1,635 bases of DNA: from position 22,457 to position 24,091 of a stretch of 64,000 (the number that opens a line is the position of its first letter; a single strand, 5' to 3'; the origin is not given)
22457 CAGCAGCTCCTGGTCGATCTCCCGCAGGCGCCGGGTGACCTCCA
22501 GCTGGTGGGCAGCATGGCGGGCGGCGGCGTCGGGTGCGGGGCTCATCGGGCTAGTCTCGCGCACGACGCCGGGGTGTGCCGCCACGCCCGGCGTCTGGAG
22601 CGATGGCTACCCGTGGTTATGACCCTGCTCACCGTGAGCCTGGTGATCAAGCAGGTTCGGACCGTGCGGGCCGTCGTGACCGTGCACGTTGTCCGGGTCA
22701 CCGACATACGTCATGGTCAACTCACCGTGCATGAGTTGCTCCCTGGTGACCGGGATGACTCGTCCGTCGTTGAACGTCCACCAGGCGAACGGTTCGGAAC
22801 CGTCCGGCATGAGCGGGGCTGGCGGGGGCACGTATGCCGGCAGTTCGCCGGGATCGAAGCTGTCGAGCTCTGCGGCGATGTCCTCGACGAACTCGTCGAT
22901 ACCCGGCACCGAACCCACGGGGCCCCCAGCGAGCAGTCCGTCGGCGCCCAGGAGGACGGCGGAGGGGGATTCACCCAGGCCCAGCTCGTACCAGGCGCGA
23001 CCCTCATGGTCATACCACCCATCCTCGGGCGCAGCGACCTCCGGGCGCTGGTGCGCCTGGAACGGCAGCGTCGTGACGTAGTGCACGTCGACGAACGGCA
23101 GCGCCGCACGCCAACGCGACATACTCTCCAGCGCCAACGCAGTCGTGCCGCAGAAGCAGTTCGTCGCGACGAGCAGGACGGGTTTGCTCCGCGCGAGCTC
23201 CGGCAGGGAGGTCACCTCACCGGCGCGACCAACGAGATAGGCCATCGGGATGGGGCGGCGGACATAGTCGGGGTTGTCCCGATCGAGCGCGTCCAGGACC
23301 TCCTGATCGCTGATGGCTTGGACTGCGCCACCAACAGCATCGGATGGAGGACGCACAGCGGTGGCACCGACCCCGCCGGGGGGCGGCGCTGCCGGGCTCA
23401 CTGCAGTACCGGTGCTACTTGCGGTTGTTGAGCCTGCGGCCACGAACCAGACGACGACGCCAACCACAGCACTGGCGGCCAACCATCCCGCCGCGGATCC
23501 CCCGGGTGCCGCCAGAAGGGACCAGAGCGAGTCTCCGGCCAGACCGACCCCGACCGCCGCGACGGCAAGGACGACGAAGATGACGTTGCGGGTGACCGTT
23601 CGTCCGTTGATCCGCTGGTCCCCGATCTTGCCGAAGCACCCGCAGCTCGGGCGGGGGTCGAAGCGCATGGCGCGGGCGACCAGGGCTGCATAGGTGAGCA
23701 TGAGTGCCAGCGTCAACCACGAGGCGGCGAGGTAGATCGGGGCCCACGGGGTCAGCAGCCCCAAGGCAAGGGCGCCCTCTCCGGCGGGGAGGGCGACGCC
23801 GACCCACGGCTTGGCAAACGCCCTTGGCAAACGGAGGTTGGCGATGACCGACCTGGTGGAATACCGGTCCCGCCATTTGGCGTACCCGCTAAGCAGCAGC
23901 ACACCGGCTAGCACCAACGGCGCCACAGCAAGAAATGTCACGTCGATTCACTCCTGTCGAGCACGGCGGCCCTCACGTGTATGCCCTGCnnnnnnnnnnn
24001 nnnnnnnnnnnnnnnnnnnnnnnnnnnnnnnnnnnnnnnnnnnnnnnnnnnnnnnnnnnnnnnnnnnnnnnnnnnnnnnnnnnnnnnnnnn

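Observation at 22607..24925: MauE-like / thioredoxin-like fusion with His-rich tail, paired with a 22-cysteine secreted protein between ileS and folC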

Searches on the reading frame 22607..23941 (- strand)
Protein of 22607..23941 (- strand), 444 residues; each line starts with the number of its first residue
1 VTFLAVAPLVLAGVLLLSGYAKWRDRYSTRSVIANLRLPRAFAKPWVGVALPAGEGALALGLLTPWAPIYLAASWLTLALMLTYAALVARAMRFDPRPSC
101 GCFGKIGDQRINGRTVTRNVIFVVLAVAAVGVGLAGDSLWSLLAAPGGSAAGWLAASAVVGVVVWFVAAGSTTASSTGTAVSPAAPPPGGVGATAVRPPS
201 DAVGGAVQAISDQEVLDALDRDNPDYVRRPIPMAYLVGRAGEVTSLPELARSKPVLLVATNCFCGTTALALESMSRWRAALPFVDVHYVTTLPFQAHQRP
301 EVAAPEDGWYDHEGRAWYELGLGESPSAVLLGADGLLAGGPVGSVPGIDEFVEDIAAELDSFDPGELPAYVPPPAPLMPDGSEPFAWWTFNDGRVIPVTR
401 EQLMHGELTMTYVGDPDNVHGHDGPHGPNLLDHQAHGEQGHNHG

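Call 3: search_protein_families(library=pfam, proteins=[window:22607-23941:-], max_evalue=0.1)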
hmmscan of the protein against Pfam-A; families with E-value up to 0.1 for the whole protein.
window:22607-23941:- (444 aa): 1 family
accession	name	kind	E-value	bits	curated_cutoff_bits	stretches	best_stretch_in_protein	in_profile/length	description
PF07291.16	MauE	-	9e-24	84.6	27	1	3-129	4-125/128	Methylamine utilisation protein MauE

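Call 4: search_protein_families(library=ncbifam, proteins=[window:22607-23941:-], max_evalue=0.1)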
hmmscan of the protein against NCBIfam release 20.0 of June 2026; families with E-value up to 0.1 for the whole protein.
window:22607-23941:- (444 aa): 1 family
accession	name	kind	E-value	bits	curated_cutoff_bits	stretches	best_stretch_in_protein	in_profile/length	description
NF045576.1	BT_3928_fam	equivalog_domain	0.00026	20.2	250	1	47-129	50-129/358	BT_3928 family protein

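Call 6: find_homologous_proteins(query=window:22607-23941:-, max_evalue=0.001)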
Query window:22607-23941:- (444 aa): 159 proteins with E <= 0.001 among 8000 candidates; the best 120 are listed.
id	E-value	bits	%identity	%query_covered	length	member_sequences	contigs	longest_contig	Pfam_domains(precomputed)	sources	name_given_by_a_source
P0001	2.9e-297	1004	100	100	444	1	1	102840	PF07291.17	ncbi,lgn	ncbi:MAG: MauE/DoxX family redox-associated membrane protein [Nostocoides sp.]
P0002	6.3e-95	337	52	82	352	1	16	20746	PF07291.17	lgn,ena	-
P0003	9.6e-91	323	50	83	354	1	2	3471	PF07291.17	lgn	-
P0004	4.2e-87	311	47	83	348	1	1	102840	PF07291.17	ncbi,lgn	ncbi:MAG: MauE/DoxX family redox-associated membrane protein [Nostocoides sp.]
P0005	4.8e-78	281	45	76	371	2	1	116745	PF07291.17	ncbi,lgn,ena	-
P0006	7.7e-78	281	46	85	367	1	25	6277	PF07291.17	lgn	-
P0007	3.0e-77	279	43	81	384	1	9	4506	PF07291.17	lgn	-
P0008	7.5e-71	258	44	82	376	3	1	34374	PF07291.17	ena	-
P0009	1.2e-68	250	44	84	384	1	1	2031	PF07291.17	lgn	-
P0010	8.8e-68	247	44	76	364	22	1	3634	PF07291.17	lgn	-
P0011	1.4e-67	247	42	76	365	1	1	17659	PF07291.17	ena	-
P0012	1.2e-66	244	41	78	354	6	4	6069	PF07291.17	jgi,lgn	-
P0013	1.0e-65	241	40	75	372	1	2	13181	PF07291.17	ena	-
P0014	1.1e-65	241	40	80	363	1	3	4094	PF07291.17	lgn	-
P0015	8.7e-65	238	43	79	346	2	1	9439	PF07291.17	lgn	-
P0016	1.3e-64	237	41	78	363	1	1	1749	PF07291.17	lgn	-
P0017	1.3e-64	237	42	80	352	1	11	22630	PF07291.17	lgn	-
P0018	2.0e-64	236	43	84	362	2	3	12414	PF07291.17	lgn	-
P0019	3.6e-64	236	39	76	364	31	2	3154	PF07291.17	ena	-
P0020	3.7e-64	236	45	80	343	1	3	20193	PF07291.17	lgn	-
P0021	4.2e-64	235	43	80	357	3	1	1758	PF07291.17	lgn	-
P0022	7.2e-64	235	42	80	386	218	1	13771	PF07291.17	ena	-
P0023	1.7e-63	233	43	84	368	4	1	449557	PF07291.17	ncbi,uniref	ncbi:MauE/DoxX family redox-associated membrane protein [Ornithinimicrobium sp. W1679]|uniref:MauE/D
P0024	4.3e-63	232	51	34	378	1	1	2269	PF07291.17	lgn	-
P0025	3.6e-62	229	40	79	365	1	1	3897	PF07291.17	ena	-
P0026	3.6e-62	229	42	79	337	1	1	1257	PF07291.17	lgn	-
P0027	2.3e-61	226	38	80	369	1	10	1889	PF07291.17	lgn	-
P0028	1.8e-60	223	39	79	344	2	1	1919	PF07291.17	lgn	-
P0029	2.7e-60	223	41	79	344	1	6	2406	PF07291.17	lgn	-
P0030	3.9e-60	222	41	83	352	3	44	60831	PF07291.17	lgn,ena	-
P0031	4.7e-60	222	40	79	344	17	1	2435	PF07291.17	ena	-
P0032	5.8e-60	222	39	77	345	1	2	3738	PF07291.17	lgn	-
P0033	1.4e-59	220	41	80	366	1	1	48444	PF07291.17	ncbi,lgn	-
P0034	2.4e-59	220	54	27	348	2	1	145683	PF07291.17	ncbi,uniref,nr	ncbi:MauE/DoxX family redox-associated membrane protein [Ornithinimicrobium cerasi]|uniref:MauE/DoxX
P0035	9.7e-59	218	52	27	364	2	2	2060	PF07291.17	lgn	-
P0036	2.4e-58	216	39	81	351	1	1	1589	PF07291.17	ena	-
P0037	1.2e-57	214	41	81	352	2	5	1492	PF07291.17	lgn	-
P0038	1.3e-57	214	40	80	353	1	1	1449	PF07291.17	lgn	-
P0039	1.6e-57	214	43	79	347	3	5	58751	PF07291.17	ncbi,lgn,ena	-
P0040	2.0e-57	213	42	81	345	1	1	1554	PF07291.17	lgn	-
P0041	2.1e-57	213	41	84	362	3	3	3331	PF07291.17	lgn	-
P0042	3.4e-57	213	41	80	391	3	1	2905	PF07291.17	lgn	-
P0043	8.6e-56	208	50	32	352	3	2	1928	PF07291.17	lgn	-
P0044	1.3e-55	207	42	79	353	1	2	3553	PF07291.17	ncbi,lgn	-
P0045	7.8e-55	205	41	75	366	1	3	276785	PF07291.17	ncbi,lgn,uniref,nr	ncbi:methylamine utilization protein MauE [Knoellia remsis]|uniref:Methylamine utilization protein M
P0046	1.1e-54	204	40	78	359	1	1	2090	PF07291.17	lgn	-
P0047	1.9e-54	204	39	78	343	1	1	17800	PF07291.17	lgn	-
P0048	1.4e-53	201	42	80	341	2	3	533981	PF07291.17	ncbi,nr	ncbi:MauE/DoxX family redox-associated membrane protein [Ornithinimicrobium tianjinense]|nr:MauE/Dox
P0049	4.8e-53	199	39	81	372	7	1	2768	PF07291.17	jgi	jgi:hypothetical protein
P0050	8.4e-53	198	40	80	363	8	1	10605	PF07291.17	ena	-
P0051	2.0e-52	197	40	80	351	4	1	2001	PF07291.17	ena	-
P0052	1.4e-51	194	39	79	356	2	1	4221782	PF07291.17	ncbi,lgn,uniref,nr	ncbi:hypothetical protein JNB_05300 [Janibacter sp. HTCC2649]|uniref:MauE/DoxX family redox-associat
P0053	4.1e-51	193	38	77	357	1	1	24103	PF07291.17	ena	-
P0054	5.9e-51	192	39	80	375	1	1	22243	PF07291.17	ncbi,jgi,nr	ncbi:MAG TPA: hypothetical protein GXZ60_04915 [Intrasporangiaceae bacterium]|nr:hypothetical protei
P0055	1.1e-50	191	39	79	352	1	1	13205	PF07291.17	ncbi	ncbi:MAG: MauE/DoxX family redox-associated membrane protein [Knoellia sp.]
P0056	1.2e-50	191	38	81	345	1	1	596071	PF07291.17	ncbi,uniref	ncbi:MauE/DoxX family redox-associated membrane protein [Aestuariimicrobium soli]|uniref:MauE/DoxX f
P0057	2.8e-50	190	39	79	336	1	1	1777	PF07291.17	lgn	-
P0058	8.2e-50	188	40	80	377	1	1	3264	PF07291.17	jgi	-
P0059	8.3e-50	188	44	33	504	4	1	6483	PF07291.17,PF13098.14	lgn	-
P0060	6.5e-49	185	37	80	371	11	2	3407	PF07291.17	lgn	-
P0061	8.4e-49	185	39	81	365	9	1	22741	PF07291.17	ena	-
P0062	1.1e-48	184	37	79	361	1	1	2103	PF07291.17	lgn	-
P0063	5.9e-48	182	-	-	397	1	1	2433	PF07291.17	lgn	-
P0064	1.5e-47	181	38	80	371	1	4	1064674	PF07291.17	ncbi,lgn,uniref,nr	ncbi:MauE/DoxX family redox-associated membrane protein [Knoellia sp. Soil729]|uniref:MauE/DoxX fami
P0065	3.3e-47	180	36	71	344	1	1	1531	PF07291.17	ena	-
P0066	5.2e-47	179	40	79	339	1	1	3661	PF07291.17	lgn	-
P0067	8.5e-47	178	37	80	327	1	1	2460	PF07291.17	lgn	-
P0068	1.2e-46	178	39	79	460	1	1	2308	PF07291.17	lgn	-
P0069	1.6e-46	177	36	81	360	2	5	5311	PF07291.17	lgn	-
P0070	3.2e-46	176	36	81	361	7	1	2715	PF07291.17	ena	-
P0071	5.2e-45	172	40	80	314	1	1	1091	PF07291.17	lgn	-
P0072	7.0e-44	169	35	78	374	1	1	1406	PF07291.17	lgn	-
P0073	2.3e-43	167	37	80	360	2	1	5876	PF07291.17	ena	-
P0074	6.9e-41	159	34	78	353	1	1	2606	PF07291.17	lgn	-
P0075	9.1e-41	158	36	77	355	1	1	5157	PF07291.17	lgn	-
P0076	1.0e-40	158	36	79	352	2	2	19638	PF07291.17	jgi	jgi:hypothetical protein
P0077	1.2e-39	155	35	86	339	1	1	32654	PF07291.17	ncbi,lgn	-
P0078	4.0e-39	153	48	26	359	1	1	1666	PF07291.17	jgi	jgi:hypothetical protein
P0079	1.2e-38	151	33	80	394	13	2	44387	PF07291.17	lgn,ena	-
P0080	1.2e-38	151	37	80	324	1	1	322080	PF07291.17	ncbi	ncbi:hypothetical protein GCM10027425_02930 [Alteromonas gracilis]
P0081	1.3e-37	148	34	79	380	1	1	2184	PF07291.17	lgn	-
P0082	4.2e-37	146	34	79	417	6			PF07291.17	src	-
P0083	5.2e-37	146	37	33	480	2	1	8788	PF07291.17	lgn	-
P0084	8.3e-37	145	32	65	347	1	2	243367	PF07291.17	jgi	jgi:hypothetical protein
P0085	2.9e-36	144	34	80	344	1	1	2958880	PF07291.17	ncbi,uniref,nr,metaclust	ncbi:MauE/DoxX family redox-associated membrane protein [Devriesea agamarum]|uniref:MauE/DoxX family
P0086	4.6e-36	143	36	76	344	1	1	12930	PF07291.17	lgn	-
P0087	4.5e-35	140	35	81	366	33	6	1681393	PF07291.17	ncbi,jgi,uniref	ncbi:MauE/DoxX family redox-associated membrane protein [Rothia koreensis]|jgi:hypothetical protein|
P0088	1.4e-34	138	35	79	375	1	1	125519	PF07291.17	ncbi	-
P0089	8.6e-34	135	33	80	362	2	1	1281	PF07291.17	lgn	-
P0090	1.6e-32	131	33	83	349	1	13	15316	PF07291.17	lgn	-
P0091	2.6e-32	130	34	83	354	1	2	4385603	PF07291.17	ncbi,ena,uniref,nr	ncbi:hypothetical protein BH708_14645 [Brachybacterium sp. P6-10-X1]|uniref:TlpA family protein disu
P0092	2.9e-32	130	36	73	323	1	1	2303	PF07291.17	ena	-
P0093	3.7e-32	130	34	81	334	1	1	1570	PF07291.17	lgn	-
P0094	5.3e-32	130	33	84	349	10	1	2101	PF07291.17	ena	-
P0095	7.1e-32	129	35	83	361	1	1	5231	PF07291.17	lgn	-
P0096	1.1e-31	128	33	81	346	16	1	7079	PF07291.17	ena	-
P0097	1.4e-31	128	32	79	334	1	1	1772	PF07291.17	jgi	jgi:hypothetical protein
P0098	3.3e-31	127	35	78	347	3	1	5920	PF07291.17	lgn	-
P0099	4.1e-31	127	30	79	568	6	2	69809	PF07291.17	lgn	-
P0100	2.0e-30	124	35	81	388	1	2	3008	PF07291.17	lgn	-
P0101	3.4e-30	124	35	82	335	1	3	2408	PF07291.17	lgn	-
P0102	3.7e-30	123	32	80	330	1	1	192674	PF07291.17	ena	-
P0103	4.3e-30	123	35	76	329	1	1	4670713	PF07291.17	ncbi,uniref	ncbi:MauE/DoxX family redox-associated membrane protein [Humibacillus xanthopallidus]|uniref:MauE/Do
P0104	7.3e-30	122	41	25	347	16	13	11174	PF07291.17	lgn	-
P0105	8.6e-30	122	32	78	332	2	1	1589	PF07291.17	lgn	-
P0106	1.4e-29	121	32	76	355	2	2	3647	PF07291.17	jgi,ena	-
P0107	1.5e-29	121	34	77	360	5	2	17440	PF07291.17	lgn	-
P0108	9.6e-29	119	34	76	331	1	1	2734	PF07291.17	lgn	-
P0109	2.7e-28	117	35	76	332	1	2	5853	PF07291.17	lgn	-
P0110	3.2e-28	117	34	81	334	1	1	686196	PF07291.17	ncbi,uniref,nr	ncbi:hypothetical protein EUA06_05325 [Nocardioides glacieisoli]|uniref:Methylamine utilisation prot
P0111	3.7e-28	117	34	77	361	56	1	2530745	PF07291.17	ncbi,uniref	ncbi:MauE/DoxX family redox-associated membrane protein [Kytococcus sedentarius]|uniref:MauE/DoxX fa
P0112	2.0e-27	114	35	77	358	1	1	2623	PF07291.17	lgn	-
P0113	2.4e-27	114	34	79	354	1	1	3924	PF07291.17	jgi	jgi:hypothetical protein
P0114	5.0e-27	113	40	24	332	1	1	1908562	PF07291.17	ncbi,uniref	ncbi:hypothetical protein GCM10022200_18260 [Microbacterium awajiense]|uniref:Methylamine utilisatio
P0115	6.3e-27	113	34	77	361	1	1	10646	PF07291.17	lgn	-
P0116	7.0e-27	113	30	73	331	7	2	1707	PF07291.17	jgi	jgi:hypothetical protein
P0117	1.7e-26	111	33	83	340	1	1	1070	PF07291.17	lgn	-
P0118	1.9e-26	111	33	78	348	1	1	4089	PF07291.17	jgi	jgi:hypothetical protein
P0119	4.5e-26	110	38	30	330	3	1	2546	PF07291.17,PF07681.18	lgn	-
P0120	5.7e-26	110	37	33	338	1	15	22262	PF07291.17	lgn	-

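Call 13: find_related_loci(query=A1, collection=genome_contigs, flank=8000)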
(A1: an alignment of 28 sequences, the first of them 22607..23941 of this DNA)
Query A1 (444 aa) in genome_contigs; peptide patterns used: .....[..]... (x = any residue, [..] = any of these).
534 stretches matched a pattern; 157 encode a relative of the query (tblastn E <= 1e-3); the best 80 are kept; 80 distinct loci.
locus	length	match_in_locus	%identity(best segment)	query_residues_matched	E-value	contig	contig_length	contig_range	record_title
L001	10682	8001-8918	45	15-352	4e-80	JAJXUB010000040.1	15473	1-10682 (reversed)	MAG: Actinomycetes bacterium isolate BP4.bin76 NODE_4617_length_15473_cov_1.983318, whole genome shotgun sequence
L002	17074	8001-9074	45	4-368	2e-70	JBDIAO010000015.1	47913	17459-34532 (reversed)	MAG: Phycicoccus sp. isolate AS-MICRO-OLR.17 NODE_2011_length_47913_cov_38.836165, whole genome shotgun sequence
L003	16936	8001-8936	44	21-359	6e-63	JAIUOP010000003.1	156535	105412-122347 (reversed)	MAG: Actinomycetota bacterium isolate PHYC1 3300026286-bin.7~Ga0209460_1000072, whole genome shotgun sequence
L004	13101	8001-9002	39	4-359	3e-58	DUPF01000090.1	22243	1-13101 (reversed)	MAG TPA_asm: Intrasporangiaceae bacterium isolate AS08sgBPME_284 88762_AS08, whole genome shotgun sequence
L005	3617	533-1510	42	18-364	3e-57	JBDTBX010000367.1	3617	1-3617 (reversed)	MAG: Nostocoides sp. isolate cluster2_bin.142 k127_3057562, whole genome shotgun sequence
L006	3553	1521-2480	42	8-359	4e-57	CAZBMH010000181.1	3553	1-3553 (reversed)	MAG TPA_asm: uncultured Micropruina sp. isolate SRP342105_co3_91 genome assembly, contig: NODE_42661_length_3553_cov_16.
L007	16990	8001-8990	42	2-355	4e-56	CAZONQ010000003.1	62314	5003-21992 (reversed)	MAG TPA_asm: uncultured Ornithinimicrobium sp. isolate SRP187154_co1_285 genome assembly, contig: NODE_348_length_62314_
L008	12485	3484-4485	43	4-359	2e-55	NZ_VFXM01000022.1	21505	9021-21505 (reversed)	Ornithinimicrobium kibberense strain DSM 17687 Scaffold22, whole genome shotgun sequence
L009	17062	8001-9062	38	4-366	4e-54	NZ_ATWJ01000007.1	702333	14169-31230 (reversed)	Ornithinimicrobium pekingense DSM 21552 K330DRAFT_scaffold00001.1_C, whole genome shotgun sequence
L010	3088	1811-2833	36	4-361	2e-53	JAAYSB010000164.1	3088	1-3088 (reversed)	MAG: Intrasporangiaceae bacterium isolate AS23ysBPME_273 114811_AS23, whole genome shotgun sequence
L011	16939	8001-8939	39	16-359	5e-49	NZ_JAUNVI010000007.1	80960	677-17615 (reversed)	MAG: Ornithinimicrobium sp. isolate S7A_St_24 NODE_122_length_80960_cov_20.677993, whole genome shotgun sequence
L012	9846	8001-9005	37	4-359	4e-48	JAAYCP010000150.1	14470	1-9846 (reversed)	MAG: Actinomycetales bacterium isolate AS06rmzACSIP_463 144051_AS06, whole genome shotgun sequence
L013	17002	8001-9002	39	4-359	2e-61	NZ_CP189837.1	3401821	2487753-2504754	Ornithinimicrobium sp. Y1847 chromosome, complete genome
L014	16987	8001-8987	38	4-361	1e-42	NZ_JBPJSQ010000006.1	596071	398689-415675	Aestuariimicrobium soli strain ZW-2025 Scaffold3_2, whole genome shotgun sequence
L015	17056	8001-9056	34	1-369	2e-42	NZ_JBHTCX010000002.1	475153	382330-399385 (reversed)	Brachybacterium sp. GCM10030267 strain CPCC 206400 soapdenovo_K_127_2, whole genome shotgun sequence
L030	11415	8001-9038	34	1-369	2e-32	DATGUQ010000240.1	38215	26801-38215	MAG TPA_asm: Brachybacterium sp. isolate SMAG_U10533 k141_1360675, whole genome shotgun sequence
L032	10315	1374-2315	33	9-360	4e-32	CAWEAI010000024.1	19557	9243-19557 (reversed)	MAG: uncultured Actinomycetota bacterium isolate MFD01275.bin.2.152 genome assembly, contig: contig_6743, whole genome s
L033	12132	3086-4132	33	1-372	2e-31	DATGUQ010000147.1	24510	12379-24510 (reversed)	MAG TPA_asm: Brachybacterium sp. isolate SMAG_U10533 k141_264592, whole genome shotgun sequence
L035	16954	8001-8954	35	4-359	4e-31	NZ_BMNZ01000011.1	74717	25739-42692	Terrabacter tumescens strain JCM 1365 sequence11, whole genome shotgun sequence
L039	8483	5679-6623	33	9-360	9e-30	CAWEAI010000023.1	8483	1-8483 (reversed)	MAG: uncultured Actinomycetota bacterium isolate MFD01275.bin.2.152 genome assembly, contig: contig_6742, whole genome s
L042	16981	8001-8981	32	8-374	3e-29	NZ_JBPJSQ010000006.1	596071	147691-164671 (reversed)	Aestuariimicrobium soli strain ZW-2025 Scaffold3_2, whole genome shotgun sequence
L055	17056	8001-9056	32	3-367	3e-27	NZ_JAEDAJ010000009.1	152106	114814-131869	Brachybacterium halotolerans strain MASK1Z-5 Scaffold9, whole genome shotgun sequence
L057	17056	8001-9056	32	3-367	3e-27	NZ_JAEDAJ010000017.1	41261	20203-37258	Brachybacterium halotolerans strain MASK1Z-5 Scaffold17, whole genome shotgun sequence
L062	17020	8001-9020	33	4-369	4e-30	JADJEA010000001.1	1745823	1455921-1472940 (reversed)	MAG: Nostocoides sp. isolate Aved_18-Q3-R54-62_MAXAC.378 tig00001534-10-17425600, whole genome shotgun sequence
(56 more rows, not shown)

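Call 25: find_encoding_contigs(protein=P0002, flank=6000, max_places=3)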
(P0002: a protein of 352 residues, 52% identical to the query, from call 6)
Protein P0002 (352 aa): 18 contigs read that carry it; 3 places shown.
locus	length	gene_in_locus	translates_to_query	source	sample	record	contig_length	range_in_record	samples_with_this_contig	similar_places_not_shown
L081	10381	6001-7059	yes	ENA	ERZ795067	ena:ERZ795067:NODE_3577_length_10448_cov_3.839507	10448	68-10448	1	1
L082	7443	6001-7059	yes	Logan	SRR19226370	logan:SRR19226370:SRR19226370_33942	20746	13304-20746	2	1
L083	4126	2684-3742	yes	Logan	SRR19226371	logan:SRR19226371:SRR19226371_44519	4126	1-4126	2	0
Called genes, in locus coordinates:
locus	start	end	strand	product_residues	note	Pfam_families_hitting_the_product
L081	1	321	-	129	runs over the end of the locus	?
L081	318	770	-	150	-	PF07811:TadE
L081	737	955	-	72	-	-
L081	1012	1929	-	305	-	PF00482:T2SSF (weak)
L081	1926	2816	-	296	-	PF00482:T2SSF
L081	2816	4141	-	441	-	PF00437:T2SSE, PF27713:UCP018868 (weak)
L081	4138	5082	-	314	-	-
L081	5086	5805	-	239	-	PF08666:SAF (weak)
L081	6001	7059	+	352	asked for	PF07291:MauE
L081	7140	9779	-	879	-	PF13491:FtsK_4TM, PF17854:FtsK_alpha, PF01580:FtsK_SpoIIIE, PF09397:FtsK_gamma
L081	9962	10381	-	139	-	?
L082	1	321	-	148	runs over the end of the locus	PF07811:TadE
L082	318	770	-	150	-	PF07811:TadE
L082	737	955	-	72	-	-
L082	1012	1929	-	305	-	PF00482:T2SSF (weak)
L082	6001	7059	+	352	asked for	PF07291:MauE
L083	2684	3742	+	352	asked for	PF07291:MauE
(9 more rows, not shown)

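Call 26: find_encoding_contigs(protein=P0004, flank=8000, max_places=3)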
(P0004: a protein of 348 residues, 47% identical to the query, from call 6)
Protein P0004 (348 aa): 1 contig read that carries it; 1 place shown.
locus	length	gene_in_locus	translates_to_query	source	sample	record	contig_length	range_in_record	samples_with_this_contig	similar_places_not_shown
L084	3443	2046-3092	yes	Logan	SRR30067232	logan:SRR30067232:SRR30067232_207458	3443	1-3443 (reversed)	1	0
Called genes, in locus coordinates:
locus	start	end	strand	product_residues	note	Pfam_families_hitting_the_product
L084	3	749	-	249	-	?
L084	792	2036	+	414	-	PF01244:Peptidase_M19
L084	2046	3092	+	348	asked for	PF07291:MauE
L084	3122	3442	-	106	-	?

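Call 27: find_encoding_contigs(protein=P0003, flank=6000, max_places=3)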
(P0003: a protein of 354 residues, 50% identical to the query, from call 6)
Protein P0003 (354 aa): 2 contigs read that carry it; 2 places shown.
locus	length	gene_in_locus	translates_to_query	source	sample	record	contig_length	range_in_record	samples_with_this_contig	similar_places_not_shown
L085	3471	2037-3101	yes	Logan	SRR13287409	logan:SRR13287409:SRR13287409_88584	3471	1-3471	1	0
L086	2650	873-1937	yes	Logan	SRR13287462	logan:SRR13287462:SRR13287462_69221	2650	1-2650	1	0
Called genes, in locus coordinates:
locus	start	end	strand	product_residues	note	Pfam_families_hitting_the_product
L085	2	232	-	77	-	?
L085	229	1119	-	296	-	-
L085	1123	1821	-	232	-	PF08666:SAF (weak)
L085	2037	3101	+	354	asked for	PF07291:MauE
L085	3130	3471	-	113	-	?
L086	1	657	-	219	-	?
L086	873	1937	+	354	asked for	PF07291:MauE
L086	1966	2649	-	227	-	?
